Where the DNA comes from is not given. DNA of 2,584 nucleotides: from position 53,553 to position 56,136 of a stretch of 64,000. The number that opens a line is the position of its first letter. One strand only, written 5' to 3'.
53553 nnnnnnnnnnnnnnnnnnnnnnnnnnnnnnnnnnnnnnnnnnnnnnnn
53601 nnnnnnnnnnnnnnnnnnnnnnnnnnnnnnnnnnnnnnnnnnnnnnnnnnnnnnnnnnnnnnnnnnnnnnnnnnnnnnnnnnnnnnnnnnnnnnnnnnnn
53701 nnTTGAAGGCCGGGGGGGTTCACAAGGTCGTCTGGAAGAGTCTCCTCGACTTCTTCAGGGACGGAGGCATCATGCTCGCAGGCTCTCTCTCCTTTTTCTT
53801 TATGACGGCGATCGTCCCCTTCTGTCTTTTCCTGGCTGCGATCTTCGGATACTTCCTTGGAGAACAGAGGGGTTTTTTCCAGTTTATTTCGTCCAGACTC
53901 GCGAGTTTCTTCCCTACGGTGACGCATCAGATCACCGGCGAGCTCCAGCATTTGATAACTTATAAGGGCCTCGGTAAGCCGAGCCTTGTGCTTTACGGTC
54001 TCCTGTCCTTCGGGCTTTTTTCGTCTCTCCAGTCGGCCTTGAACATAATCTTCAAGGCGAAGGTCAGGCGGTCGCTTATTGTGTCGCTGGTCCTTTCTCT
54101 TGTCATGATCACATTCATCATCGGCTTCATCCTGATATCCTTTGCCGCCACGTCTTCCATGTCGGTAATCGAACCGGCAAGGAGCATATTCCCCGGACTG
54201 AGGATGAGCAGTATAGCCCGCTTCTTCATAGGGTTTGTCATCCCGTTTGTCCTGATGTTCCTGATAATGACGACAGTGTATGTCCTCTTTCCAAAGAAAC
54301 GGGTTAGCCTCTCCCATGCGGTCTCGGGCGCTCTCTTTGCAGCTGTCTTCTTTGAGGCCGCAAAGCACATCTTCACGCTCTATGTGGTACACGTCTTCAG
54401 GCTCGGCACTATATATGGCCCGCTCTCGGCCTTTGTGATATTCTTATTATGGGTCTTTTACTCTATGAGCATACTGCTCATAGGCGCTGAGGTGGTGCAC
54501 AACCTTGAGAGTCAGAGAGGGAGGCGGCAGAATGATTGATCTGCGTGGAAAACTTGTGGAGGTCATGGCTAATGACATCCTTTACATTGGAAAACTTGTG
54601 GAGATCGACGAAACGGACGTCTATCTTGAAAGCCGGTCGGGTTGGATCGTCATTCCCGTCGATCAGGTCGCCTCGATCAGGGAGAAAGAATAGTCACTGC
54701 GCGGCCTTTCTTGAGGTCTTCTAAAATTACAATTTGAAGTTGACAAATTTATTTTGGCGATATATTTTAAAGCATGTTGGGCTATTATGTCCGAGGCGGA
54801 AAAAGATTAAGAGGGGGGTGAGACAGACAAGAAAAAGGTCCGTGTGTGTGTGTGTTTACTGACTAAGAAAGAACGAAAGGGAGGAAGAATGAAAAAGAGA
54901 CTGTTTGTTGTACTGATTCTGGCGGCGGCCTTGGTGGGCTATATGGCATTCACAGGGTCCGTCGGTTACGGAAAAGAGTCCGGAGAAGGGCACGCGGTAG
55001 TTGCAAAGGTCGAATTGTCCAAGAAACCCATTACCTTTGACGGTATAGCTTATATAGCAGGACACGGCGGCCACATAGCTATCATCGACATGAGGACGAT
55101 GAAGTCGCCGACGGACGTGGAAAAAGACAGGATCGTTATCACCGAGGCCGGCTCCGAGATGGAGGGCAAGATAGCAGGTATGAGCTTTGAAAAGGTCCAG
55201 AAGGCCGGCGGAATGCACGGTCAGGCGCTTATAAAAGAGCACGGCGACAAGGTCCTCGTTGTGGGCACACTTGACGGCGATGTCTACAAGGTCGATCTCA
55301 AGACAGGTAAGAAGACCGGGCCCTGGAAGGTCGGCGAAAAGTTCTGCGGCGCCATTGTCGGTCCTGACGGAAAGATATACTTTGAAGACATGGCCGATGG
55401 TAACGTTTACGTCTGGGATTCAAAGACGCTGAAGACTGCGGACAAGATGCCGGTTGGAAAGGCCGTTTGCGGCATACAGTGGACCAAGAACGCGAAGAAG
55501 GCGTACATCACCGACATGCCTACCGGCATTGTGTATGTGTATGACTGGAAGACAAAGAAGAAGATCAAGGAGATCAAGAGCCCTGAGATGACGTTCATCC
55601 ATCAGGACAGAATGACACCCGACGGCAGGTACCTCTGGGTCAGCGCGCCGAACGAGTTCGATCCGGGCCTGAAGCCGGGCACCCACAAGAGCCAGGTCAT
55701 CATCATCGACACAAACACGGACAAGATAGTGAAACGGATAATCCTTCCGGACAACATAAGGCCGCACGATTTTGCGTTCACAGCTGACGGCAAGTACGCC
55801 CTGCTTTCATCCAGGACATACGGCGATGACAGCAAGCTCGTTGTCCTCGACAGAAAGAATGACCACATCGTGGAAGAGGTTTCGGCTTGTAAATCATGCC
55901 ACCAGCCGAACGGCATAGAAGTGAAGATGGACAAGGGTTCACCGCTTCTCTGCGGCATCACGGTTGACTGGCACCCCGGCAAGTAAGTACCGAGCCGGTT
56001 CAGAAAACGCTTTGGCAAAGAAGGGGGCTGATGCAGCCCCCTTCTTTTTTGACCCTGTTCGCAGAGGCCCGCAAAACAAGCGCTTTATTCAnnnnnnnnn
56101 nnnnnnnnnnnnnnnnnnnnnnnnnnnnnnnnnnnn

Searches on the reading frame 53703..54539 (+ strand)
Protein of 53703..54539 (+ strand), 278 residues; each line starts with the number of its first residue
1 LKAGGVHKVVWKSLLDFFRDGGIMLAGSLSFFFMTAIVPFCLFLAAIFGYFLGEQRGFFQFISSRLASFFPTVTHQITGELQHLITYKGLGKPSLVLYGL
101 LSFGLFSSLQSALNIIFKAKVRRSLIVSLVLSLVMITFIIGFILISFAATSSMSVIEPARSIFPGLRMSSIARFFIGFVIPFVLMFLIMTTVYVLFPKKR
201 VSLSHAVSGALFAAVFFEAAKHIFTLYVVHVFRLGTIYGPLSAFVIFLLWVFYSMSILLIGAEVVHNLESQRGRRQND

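Call 50: search_protein_families(library=pfam, proteins=[window:53703-54539:+], max_evalue=0.00001)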
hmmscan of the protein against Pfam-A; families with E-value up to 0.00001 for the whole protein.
window:53703-54539:+ (278 aa): 1 family
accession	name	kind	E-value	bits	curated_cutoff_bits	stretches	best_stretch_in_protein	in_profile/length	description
PF03631.20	Virul_fac_BrkB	-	1.4e-41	143.3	33.7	1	20-271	3-258/259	Virulence factor BrkB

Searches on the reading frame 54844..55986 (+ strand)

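Call 50: search_protein_families(library=pfam, proteins=[window:54844-55986:+], max_evalue=0.00001)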
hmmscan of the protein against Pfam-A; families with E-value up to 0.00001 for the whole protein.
window:54844-55986:+ (380 aa): 6 families
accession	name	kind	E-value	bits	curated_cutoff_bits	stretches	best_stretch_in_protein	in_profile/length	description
PF25174.1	Beta-prop_THOC3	-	7.7e-11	41.9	305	1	133-266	57-188/272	THOC3 beta-propeller domain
PF02239.22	Cytochrom_D1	-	1e-10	41.2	25.5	1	209-357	228-361/368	Cytochrome D1 heme domain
PF13570.13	Beta-prop_ACSF4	-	4e-08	33.5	133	0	133-240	59-167/329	Beta-alanine-activating enzyme, beta-propeller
PF24807.1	WD40_CDC20-Fz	-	1.1e-07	31.9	200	0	183-271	199-287/292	CDC20/Fizzy WD40 domain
PF23414.1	Beta-prop_EML_2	-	5.7e-06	26.3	90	0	184-269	18-101/266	Echinoderm microtubule-associated protein second beta-propeller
PF24814.1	WD40_Prp19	-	6.2e-06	25.9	320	0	136-267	104-238/281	Prp19 WD40 domain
